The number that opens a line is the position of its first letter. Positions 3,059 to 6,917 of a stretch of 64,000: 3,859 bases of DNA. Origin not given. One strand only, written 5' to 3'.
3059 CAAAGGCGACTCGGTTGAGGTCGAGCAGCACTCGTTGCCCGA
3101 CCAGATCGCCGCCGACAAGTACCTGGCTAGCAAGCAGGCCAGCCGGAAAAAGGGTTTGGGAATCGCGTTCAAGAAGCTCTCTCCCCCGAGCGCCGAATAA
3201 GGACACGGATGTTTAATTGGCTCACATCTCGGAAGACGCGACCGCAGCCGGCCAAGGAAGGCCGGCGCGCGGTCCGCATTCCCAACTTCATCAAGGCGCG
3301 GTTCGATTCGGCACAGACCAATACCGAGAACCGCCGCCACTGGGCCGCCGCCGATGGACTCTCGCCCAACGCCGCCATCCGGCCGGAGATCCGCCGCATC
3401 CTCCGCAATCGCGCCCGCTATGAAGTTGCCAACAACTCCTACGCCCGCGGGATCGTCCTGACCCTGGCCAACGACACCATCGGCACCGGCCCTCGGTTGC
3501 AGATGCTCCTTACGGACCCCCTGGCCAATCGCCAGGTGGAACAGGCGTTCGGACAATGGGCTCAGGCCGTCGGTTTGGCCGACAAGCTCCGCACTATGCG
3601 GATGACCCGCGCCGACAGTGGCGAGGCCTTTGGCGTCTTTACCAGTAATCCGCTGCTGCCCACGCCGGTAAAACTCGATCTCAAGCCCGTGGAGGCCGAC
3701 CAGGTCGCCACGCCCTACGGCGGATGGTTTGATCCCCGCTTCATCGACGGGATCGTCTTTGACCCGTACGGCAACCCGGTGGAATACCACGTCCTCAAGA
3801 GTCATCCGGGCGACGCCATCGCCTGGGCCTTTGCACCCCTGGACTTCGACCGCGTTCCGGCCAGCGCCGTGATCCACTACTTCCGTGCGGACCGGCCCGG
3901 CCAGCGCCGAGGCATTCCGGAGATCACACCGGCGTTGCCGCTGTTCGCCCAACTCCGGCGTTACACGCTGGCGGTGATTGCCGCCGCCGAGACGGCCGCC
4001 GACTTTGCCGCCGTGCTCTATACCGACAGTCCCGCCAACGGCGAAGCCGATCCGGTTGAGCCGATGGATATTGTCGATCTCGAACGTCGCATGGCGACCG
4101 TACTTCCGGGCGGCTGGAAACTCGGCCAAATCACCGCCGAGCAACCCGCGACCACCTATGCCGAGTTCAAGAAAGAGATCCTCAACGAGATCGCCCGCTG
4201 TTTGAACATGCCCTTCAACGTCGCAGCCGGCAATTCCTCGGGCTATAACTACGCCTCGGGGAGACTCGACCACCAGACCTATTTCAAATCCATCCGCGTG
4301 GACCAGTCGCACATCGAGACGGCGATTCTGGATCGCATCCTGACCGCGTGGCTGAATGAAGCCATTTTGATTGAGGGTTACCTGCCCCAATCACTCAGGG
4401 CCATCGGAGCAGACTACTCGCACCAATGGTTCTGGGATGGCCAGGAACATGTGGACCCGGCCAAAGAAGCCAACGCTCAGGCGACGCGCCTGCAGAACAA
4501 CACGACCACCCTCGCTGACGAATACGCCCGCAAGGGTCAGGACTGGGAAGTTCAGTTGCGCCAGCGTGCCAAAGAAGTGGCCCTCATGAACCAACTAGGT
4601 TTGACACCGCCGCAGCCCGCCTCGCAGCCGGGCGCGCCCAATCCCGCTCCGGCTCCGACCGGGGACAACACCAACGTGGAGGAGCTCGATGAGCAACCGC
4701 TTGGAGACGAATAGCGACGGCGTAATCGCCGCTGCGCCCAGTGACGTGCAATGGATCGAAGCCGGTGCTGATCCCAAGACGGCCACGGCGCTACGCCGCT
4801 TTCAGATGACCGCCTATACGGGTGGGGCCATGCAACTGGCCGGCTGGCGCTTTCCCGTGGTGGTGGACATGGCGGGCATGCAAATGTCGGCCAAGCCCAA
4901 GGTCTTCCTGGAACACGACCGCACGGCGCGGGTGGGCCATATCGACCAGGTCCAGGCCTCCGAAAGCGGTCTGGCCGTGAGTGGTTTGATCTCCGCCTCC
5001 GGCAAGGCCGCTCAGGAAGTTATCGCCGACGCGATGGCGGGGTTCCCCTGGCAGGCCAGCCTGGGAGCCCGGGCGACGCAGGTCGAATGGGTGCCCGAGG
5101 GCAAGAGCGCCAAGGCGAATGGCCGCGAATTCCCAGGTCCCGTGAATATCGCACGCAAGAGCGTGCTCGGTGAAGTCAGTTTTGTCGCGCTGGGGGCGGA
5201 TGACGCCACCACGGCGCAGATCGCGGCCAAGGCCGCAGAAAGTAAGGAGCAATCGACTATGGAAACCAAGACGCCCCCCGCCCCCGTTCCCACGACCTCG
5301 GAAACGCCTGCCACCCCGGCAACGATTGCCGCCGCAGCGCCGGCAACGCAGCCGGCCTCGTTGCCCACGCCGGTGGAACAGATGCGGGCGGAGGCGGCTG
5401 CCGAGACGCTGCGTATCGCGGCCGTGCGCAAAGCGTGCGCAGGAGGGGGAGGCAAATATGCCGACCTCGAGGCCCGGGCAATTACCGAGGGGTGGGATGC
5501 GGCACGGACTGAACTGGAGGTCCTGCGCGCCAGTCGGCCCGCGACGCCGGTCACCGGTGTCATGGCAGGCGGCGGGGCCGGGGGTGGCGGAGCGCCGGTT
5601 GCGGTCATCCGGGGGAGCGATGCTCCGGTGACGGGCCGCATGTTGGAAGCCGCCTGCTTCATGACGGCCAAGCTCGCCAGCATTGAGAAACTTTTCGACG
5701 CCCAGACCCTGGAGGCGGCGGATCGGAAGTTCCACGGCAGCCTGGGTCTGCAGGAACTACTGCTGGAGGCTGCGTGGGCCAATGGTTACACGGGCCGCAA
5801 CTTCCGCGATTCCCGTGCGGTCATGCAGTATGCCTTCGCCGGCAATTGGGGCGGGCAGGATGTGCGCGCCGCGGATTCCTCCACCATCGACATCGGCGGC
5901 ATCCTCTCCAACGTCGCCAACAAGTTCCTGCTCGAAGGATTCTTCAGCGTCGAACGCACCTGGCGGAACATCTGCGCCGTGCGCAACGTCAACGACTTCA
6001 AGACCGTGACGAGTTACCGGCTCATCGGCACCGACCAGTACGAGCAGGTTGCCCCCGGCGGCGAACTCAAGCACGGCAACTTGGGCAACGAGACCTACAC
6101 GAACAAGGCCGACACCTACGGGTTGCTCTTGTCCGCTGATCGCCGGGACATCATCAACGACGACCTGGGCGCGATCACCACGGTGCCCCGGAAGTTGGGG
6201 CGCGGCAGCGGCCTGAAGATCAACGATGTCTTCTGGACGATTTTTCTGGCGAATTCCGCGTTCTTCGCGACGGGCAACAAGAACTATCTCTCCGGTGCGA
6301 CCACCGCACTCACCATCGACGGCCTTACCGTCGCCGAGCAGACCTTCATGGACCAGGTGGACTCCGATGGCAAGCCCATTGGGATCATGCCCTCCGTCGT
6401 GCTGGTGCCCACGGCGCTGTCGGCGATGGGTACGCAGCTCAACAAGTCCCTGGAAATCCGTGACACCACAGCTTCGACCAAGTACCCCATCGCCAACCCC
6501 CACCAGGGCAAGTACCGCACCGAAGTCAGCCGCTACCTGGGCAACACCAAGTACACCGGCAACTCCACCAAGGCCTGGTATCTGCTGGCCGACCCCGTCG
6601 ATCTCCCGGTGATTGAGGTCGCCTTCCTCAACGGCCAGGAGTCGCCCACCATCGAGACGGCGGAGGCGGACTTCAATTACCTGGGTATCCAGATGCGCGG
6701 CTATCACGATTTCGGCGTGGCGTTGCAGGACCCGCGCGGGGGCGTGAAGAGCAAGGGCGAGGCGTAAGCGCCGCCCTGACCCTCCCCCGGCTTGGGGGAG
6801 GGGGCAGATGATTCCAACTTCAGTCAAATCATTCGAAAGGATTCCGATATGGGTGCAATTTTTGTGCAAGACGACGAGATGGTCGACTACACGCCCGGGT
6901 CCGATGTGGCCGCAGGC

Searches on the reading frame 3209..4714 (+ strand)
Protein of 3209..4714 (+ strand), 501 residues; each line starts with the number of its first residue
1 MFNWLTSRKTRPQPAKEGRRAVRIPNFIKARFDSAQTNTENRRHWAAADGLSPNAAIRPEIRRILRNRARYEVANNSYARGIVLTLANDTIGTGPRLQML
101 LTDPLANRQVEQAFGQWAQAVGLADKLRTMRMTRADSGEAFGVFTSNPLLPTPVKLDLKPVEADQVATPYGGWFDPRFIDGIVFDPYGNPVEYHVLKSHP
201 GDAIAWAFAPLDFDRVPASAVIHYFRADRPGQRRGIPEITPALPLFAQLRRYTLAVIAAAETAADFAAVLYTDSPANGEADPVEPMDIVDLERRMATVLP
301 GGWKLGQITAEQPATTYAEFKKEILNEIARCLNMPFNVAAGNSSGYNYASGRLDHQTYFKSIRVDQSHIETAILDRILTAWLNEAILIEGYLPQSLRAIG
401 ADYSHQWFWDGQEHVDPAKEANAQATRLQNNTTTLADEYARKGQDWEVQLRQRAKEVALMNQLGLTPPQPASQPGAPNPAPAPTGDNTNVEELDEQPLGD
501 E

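Call 7: search_protein_families(library=pfam, proteins=[window:3209-4714:+], max_evalue=0.001)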
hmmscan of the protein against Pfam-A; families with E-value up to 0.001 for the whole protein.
window:3209-4714:+ (501 aa): 1 family
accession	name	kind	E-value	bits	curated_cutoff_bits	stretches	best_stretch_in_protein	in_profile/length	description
PF05136.18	Phage_portal_2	-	6.9e-59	200.2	32.9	1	45-364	8-352/354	Phage portal protein, lambda family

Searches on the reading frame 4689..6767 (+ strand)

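Call 7: search_protein_families(library=pfam, proteins=[window:4689-6767:+], max_evalue=0.001)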
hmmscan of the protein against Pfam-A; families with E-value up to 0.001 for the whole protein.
window:4689-6767:+ (692 aa): 2 families
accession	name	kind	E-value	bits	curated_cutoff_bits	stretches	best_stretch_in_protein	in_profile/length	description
PF25209.1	Phage_capsid_4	-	1.2e-41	144.2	27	1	395-688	7-262/262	Phage capsid protein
PF10124.15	Mu-like_gpT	-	0.00028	20.8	20.1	0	537-591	216-270/289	Mu-like prophage major head subunit gpT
